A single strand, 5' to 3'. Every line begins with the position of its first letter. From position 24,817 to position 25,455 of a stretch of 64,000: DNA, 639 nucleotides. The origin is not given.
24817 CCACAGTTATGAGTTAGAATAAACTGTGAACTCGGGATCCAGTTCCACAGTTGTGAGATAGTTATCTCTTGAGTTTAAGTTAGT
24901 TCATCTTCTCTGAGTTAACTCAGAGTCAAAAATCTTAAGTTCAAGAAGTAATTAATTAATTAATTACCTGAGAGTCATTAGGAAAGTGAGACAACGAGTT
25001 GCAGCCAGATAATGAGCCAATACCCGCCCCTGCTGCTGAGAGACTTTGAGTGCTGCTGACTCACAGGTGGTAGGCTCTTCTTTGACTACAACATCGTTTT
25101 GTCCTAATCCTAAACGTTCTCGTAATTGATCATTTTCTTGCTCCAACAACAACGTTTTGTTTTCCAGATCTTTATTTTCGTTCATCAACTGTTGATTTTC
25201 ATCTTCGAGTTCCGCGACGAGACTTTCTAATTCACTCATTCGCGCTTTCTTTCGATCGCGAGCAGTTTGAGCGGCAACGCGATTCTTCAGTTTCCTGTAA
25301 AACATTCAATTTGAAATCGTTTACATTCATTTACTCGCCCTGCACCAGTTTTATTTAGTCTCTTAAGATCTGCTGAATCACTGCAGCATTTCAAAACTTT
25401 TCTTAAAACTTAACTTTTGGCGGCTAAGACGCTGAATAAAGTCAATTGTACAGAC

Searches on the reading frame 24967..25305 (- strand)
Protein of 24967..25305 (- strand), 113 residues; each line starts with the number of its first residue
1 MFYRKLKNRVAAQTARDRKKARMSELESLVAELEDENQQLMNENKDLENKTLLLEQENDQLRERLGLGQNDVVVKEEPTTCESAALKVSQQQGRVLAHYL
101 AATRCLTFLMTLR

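Call 16: find_homologous_proteins(query=window:24967-25305:-, max_evalue=0.00001)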
Query seq(113 aa) (113 aa): 122 proteins with E <= 0.00001 among 215 candidates; the best 120 are listed.
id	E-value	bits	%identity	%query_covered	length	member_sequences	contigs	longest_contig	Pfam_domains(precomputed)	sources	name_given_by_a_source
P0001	4.2e-27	112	56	98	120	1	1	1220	PF00170.27,PF03131.23,PF07716.21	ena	-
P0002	1.3e-21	95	53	100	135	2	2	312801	PF00170.27,PF03131.23,PF07716.21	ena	-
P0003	3.3e-21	93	55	97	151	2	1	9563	PF00170.27,PF03131.23,PF07716.21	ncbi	-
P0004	4.6e-21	93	52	100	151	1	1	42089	PF00170.27,PF07716.21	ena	-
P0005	1.1e-20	92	55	97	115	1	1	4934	PF00170.27,PF03131.23,PF07716.21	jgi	jgi:X box-binding protein 1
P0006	2.1e-20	91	52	99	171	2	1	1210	PF00170.27,PF03131.23,PF07716.21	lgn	-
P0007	9.8e-20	89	53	97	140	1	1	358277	PF00170.27,PF03131.23,PF07716.21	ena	-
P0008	1.3e-19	88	52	96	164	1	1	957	PF00170.27,PF03131.23,PF07716.21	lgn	-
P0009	3.2e-19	87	54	99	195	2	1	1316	PF00170.27,PF03131.23,PF07716.21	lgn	-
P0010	2.5e-18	84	50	100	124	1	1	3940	PF00170.27,PF03131.23,PF07716.21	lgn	-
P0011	3.1e-18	84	47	98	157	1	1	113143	PF00170.27,PF07716.21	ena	-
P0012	6.5e-18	83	51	97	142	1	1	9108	PF00170.27,PF07716.21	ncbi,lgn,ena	-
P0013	1.2e-17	82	49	98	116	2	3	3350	PF00170.27,PF03131.23,PF07716.21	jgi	-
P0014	1.8e-17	81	50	97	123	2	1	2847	PF00170.27,PF03131.23,PF07716.21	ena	-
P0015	3.1e-16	77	49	99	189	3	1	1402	PF00170.27,PF03131.23,PF07716.21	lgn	-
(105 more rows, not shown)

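Call 30: find_encoding_contigs(protein=P0002, flank=10000, max_places=3)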
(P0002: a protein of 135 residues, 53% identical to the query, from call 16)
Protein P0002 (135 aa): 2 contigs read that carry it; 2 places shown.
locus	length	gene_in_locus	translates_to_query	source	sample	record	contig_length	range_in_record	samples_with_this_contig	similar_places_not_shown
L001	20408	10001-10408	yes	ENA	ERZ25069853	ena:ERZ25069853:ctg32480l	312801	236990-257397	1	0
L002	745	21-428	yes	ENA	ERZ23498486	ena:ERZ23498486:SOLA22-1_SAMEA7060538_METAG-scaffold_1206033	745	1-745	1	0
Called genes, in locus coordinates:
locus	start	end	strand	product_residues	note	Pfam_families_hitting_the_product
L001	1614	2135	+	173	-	-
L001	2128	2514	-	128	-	-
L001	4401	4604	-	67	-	-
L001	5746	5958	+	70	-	-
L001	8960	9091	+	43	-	-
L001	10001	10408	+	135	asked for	PF00170:bZIP_1, PF03131:bZIP_Maf (weak), PF07716:bZIP_2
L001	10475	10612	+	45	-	-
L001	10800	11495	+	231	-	-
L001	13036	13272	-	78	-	-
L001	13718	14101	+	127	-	-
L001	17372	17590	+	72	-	-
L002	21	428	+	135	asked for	PF00170:bZIP_1, PF03131:bZIP_Maf (weak), PF07716:bZIP_2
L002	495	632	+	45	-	-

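Call 31: find_encoding_contigs(protein=P0003, flank=10000, max_places=3)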
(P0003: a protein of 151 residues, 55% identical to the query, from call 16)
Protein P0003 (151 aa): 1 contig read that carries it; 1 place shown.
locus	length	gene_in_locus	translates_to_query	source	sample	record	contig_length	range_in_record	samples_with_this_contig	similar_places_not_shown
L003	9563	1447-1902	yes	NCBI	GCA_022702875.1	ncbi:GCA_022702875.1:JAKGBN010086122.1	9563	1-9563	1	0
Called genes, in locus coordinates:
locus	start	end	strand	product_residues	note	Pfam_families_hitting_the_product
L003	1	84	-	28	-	?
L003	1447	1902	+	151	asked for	PF00170:bZIP_1, PF03131:bZIP_Maf (weak), PF07716:bZIP_2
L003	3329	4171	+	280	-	-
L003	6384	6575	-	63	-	-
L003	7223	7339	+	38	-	-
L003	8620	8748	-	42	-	-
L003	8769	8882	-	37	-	-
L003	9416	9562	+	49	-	?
